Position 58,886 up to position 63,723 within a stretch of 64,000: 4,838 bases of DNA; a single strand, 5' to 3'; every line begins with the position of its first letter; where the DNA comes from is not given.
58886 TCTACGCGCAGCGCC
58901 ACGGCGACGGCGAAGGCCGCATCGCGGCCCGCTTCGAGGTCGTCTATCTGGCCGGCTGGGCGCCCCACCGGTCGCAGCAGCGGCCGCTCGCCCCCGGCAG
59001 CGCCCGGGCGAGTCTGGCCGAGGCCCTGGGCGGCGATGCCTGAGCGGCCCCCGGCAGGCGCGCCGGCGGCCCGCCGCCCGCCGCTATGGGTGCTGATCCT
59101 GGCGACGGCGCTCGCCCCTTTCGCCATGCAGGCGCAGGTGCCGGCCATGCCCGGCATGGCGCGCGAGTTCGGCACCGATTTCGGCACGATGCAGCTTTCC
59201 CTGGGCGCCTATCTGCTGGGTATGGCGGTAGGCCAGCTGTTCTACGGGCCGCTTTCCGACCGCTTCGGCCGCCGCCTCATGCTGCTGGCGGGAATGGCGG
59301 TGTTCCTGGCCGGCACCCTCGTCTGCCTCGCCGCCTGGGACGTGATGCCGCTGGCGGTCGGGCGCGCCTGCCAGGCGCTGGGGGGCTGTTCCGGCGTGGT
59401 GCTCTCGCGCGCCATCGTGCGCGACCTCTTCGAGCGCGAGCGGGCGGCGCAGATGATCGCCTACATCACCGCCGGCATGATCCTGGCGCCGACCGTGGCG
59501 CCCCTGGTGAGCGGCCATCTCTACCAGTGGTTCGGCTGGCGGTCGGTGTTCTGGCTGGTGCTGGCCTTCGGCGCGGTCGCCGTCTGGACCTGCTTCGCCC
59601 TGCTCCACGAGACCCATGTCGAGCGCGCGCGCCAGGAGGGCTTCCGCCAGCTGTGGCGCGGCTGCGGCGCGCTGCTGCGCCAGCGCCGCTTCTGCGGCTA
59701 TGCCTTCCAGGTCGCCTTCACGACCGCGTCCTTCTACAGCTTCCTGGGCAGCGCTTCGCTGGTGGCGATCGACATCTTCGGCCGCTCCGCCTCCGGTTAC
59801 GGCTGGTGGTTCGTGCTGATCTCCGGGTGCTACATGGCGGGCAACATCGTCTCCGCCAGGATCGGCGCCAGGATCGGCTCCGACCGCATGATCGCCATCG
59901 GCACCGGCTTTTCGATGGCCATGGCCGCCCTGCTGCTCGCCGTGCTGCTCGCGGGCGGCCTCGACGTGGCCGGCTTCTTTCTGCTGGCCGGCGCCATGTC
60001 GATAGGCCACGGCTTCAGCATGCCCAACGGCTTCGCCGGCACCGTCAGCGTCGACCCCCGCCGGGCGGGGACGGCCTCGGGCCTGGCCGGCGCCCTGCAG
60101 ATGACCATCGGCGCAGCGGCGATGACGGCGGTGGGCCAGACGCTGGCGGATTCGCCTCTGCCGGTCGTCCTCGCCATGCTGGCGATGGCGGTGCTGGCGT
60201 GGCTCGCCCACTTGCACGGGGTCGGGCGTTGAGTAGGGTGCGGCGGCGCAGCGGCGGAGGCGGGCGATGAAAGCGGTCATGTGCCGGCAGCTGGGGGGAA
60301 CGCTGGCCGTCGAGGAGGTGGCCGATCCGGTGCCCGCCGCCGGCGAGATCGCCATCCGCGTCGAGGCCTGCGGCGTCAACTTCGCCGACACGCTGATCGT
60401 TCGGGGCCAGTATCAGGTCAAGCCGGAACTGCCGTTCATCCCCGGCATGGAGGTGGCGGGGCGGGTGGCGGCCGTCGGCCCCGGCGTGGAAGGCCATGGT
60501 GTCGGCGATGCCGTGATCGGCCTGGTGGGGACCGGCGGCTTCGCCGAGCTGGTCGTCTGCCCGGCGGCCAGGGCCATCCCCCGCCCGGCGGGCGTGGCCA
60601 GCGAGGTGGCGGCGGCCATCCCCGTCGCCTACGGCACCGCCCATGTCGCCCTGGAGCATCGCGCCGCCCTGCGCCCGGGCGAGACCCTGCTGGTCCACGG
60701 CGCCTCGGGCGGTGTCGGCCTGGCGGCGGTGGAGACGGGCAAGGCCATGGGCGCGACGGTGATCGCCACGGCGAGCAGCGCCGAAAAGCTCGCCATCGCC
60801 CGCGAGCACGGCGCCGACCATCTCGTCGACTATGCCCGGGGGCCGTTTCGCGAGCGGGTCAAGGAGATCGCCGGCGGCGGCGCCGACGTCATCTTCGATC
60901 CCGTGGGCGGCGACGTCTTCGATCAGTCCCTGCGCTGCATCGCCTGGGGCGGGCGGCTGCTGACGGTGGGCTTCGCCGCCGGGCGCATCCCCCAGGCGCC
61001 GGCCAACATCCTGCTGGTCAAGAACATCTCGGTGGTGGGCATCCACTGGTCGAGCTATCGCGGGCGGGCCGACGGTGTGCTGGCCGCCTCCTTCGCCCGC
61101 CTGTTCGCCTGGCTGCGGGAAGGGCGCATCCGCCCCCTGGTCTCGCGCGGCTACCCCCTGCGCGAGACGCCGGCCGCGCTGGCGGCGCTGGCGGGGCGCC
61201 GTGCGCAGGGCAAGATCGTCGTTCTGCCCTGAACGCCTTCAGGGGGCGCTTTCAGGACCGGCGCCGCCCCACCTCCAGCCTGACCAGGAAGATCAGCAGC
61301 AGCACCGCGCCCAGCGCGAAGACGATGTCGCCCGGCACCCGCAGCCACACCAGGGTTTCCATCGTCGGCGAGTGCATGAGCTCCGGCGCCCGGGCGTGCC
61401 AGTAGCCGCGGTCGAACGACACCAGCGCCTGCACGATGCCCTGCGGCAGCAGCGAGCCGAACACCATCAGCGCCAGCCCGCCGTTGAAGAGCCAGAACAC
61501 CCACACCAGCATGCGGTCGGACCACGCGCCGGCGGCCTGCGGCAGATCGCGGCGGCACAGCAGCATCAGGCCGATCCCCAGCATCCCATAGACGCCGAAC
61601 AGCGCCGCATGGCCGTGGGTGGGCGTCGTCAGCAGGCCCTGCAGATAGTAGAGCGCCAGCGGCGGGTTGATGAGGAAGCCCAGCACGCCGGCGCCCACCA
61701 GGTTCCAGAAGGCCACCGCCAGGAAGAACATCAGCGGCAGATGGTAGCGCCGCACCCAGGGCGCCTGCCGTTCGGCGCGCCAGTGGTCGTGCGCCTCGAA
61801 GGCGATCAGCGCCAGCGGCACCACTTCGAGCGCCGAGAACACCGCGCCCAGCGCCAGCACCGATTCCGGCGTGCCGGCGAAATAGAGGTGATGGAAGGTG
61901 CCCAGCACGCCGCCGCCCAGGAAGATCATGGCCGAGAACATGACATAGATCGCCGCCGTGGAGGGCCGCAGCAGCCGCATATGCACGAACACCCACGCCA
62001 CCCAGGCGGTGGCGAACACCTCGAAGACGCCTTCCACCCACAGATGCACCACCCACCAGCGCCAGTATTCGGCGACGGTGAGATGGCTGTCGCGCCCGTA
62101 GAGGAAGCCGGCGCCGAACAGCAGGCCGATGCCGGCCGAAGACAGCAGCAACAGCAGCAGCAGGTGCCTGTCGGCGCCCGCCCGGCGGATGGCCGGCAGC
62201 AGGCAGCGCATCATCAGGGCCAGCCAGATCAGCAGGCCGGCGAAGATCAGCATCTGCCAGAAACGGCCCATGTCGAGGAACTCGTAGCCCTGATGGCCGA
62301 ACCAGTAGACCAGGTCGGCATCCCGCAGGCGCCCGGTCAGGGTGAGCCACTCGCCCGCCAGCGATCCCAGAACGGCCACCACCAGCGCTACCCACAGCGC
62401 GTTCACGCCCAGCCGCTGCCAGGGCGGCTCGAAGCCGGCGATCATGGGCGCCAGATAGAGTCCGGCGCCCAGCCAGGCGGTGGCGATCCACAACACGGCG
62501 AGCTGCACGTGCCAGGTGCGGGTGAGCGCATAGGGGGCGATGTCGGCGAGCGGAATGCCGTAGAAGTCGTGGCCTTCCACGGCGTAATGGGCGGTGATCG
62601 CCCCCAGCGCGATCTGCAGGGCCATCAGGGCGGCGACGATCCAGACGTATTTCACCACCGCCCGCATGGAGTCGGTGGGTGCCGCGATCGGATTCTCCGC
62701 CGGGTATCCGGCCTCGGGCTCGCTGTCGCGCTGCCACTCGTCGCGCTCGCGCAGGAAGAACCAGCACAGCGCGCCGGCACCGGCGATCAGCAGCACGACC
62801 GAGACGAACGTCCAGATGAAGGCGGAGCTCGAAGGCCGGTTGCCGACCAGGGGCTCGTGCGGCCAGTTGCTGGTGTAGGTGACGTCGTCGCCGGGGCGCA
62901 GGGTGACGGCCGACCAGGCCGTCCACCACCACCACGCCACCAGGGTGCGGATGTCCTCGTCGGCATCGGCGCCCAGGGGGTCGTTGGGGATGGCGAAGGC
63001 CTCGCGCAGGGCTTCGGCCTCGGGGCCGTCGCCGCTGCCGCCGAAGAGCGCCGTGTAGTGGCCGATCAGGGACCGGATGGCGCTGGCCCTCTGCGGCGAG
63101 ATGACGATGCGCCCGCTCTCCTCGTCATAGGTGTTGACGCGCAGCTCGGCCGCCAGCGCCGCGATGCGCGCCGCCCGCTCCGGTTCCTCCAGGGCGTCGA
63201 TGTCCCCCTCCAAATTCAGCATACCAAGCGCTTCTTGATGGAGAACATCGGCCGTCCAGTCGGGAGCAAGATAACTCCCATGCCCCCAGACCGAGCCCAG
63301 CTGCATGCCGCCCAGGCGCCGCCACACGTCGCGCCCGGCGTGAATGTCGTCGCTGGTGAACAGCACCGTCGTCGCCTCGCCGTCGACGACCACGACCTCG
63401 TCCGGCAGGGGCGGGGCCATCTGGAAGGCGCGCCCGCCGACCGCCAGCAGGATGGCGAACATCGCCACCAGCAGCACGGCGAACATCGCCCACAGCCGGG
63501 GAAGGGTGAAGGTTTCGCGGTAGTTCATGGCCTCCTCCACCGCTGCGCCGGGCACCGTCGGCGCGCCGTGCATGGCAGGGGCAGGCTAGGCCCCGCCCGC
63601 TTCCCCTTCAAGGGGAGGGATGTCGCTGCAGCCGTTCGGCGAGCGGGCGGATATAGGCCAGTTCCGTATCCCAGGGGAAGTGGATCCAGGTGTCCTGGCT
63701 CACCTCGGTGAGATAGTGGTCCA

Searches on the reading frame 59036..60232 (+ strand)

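Call 16: search_protein_families(library=pfam, proteins=[window:59036-60232:+], max_evalue=0.001)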
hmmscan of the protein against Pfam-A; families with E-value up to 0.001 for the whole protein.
window:59036-60232:+ (398 aa): 4 families
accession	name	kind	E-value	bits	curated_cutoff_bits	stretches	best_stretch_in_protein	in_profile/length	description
PF07690.21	MFS_1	-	6.6e-48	163.8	33.4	1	20-361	1-344/347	Major Facilitator Superfamily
PF13347.12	MFS_2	-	4.3e-10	39.2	27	2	146-370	149-381/427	MFS/sugar transport protein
PF00083.30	Sugar_tr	-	5.7e-06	25.9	22.3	1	51-185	47-188/452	Sugar (and other) transporter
PF06609.19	TRI12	-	7.7e-06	25.1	23.2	1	27-186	56-213/599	Fungal trichothecene efflux pump (TRI12)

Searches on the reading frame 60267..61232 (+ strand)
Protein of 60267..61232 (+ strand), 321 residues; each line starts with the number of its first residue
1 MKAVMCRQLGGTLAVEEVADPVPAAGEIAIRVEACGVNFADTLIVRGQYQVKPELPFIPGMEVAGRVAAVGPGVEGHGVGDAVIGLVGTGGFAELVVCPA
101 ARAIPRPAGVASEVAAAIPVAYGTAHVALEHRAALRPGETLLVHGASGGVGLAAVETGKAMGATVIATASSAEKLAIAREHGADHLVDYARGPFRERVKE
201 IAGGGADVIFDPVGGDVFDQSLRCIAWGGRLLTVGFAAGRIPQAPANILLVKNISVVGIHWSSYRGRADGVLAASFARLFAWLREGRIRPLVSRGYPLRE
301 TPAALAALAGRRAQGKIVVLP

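Call 16: search_protein_families(library=pfam, proteins=[window:60267-61232:+], max_evalue=0.001)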
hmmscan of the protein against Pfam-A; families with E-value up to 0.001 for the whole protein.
window:60267-61232:+ (321 aa): 3 families
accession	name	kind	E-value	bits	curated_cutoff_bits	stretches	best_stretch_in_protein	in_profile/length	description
PF00107.32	ADH_zinc_N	-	8e-31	107.1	31.8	1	149-266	1-118/129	Zinc-binding dehydrogenase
PF13602.12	ADH_zinc_N_2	-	8e-24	85.5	27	1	182-319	2-134/134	Zinc-binding dehydrogenase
PF08240.17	ADH_N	-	7.2e-18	65.2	23.5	1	25-107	2-103/104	Alcohol dehydrogenase GroES-like domain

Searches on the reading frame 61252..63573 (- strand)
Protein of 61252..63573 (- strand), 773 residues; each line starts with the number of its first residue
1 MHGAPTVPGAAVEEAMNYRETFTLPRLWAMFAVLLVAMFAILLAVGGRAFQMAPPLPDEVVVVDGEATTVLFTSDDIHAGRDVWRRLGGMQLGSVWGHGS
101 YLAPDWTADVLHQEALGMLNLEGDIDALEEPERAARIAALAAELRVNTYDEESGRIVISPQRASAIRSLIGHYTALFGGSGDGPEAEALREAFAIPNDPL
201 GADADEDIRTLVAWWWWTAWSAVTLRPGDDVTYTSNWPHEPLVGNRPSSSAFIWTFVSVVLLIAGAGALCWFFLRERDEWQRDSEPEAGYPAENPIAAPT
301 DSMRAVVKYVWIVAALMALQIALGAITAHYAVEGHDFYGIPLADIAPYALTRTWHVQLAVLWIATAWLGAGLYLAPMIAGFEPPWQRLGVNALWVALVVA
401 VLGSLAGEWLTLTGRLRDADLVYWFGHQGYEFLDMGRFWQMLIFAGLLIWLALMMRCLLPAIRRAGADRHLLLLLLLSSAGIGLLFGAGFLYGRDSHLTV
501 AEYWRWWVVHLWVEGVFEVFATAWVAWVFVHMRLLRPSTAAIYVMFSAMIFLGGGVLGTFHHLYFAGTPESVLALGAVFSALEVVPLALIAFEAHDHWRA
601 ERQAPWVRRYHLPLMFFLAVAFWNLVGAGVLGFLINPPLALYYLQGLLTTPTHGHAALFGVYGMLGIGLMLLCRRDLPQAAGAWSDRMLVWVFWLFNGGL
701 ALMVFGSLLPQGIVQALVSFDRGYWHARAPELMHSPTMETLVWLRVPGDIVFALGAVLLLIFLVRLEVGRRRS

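Call 16: search_protein_families(library=pfam, proteins=[window:61252-63573:-], max_evalue=0.001)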
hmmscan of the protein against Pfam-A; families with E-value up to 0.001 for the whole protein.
window:61252-63573:- (773 aa): 2 families
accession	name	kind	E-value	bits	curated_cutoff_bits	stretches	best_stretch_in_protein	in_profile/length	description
PF22085.1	NorB_cytochrome_c-like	-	3e-51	174.8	29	1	64-239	5-181/181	Nitric oxide reductase subunit B, cytochrome c-like domain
PF00115.25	COX1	-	1.9e-50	172.4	34.8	1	304-751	1-436/436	Cytochrome C and Quinol oxidase polypeptide I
